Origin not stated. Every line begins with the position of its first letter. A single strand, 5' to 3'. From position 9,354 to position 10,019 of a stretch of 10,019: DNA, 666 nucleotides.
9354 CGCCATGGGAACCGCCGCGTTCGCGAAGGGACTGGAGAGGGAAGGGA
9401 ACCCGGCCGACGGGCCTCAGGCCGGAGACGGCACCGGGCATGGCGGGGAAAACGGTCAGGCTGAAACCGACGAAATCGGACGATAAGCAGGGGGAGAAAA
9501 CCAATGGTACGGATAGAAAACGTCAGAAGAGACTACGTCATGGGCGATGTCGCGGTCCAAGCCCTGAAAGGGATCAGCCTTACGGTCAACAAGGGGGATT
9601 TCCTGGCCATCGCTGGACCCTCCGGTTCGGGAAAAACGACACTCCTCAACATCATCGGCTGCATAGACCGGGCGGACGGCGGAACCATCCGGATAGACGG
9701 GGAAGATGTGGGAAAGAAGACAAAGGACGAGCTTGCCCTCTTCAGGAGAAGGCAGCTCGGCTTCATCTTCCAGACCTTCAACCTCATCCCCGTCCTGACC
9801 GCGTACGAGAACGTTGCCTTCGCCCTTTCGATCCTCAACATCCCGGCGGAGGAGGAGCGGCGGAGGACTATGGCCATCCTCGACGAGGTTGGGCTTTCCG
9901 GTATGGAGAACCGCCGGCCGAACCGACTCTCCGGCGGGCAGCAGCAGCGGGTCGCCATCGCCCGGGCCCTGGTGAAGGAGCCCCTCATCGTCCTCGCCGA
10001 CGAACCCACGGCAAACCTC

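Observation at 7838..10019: YtrA-type GntR regulator, SPFH/stomatin membrane protein and MacB/FtsE-type ABC ATPase arranged as one translationally coupled operon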

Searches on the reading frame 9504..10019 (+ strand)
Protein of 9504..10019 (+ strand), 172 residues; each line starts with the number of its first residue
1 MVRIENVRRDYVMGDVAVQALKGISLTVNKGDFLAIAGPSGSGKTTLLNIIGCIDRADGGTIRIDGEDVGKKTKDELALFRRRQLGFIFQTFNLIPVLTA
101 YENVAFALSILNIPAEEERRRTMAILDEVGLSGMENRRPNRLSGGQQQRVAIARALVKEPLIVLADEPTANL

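Call 3: search_protein_families(library=pfam, proteins=[window:9504-10019:+], max_evalue=0.01)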
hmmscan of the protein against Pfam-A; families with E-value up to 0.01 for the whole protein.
window:9504-10019:+ (172 aa): 5 families
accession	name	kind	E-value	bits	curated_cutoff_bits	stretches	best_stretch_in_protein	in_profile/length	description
PF00005.33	ABC_tran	-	9.5e-36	123.9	25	1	21-170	1-137/137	ABC transporter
PF03193.22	RsgA_GTPase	-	0.00071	19.9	30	1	30-90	105-164/174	RsgA GTPase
PF13555.12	AAA_29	-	0.003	17.7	27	1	26-48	17-39/61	P-loop containing region of AAA domain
PF13604.12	AAA_30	-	0.0036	17.5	27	1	29-133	15-101/191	AAA domain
PF13304.12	AAA_21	-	0.006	17.1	27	1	34-57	2-25/304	AAA domain, putative AbiEii toxin, Type IV TA system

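Call 4: search_protein_families(library=ncbifam, proteins=[window:9504-10019:+], max_evalue=0.01)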
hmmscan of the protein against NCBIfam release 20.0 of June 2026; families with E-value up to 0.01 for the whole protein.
window:9504-10019:+ (172 aa): 186 families (the best 25 are shown)
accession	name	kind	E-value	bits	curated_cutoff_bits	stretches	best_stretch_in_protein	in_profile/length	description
NF038007.1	ABC_ATP_DarD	equivalog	3.5e-52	177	375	1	1-172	1-172/218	darobactin export ABC transporter ATP-binding protein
TIGR02673.1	FtsE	equivalog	2.8e-51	174.2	264.85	1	1-172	1-168/214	cell division ATP-binding protein FtsE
TIGR02211.1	LolD_lipo_ex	equivalog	6.4e-50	169.7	307.75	1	1-172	1-172/221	lipoprotein-releasing ABC transporter ATP-binding protein LolD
NF007826.0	PRK10535.1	equivalog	1e-48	166.1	966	1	3-172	6-175/648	macrolide ABC transporter ATP-binding protein/permease MacB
NF040933.2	ABC_arch_GlcV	equivalog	3.6e-48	164.3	450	1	2-172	3-172/357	glucose ABC transporter ATP-binding protein GlcV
TIGR02982.1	heterocyst_DevA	subfamily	4.7e-48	163.7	295.8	1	2-172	2-172/220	ABC exporter ATP-binding subunit, DevA family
TIGR03608.1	L_ocin_972_ABC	subfamily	1.1e-47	162.2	254.85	1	19-172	12-165/206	putative bacteriocin export ABC transporter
TIGR03265.1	PhnT2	equivalog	1e-44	153.3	457.7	1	2-171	5-164/353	putative 2-aminoethylphosphonate ABC transporter ATP-binding protein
TIGR02315.1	ABC_phnC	equivalog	7.9e-44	149.9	266.1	1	1-172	1-176/243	phosphonate ABC transporter ATP-binding protein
TIGR00968.1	3a0106s01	subfamily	9.9e-44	149.6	342.75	1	3-171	2-160/237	sulfate ABC transporter ATP-binding protein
NF008639.0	PRK11629.1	equivalog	2.2e-43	148.3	360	1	3-172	8-177/234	lipoprotein-releasing ABC transporter ATP-binding protein LolD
NF006987.0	PRK09452.1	equivalog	2e-42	145.2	482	1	18-171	30-177/378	spermidine/putrescine ABC transporter ATP-binding protein PotA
NF043075.1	MMSYN1_0197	equivalog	3.6e-42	144.5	550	1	2-172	3-163/341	spermidine/putrescine ABC transporter ATP-binding protein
NF040840.2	tungstate_WtpC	equivalog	1.2e-40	139.9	440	1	1-172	1-161/347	tungstate ABC transporter ATP-binding protein WtpC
NF008428.0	PRK11264.1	equivalog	1.5e-40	139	406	1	18-172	16-175/250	L-cystine ABC transporter ATP-binding protein TcyN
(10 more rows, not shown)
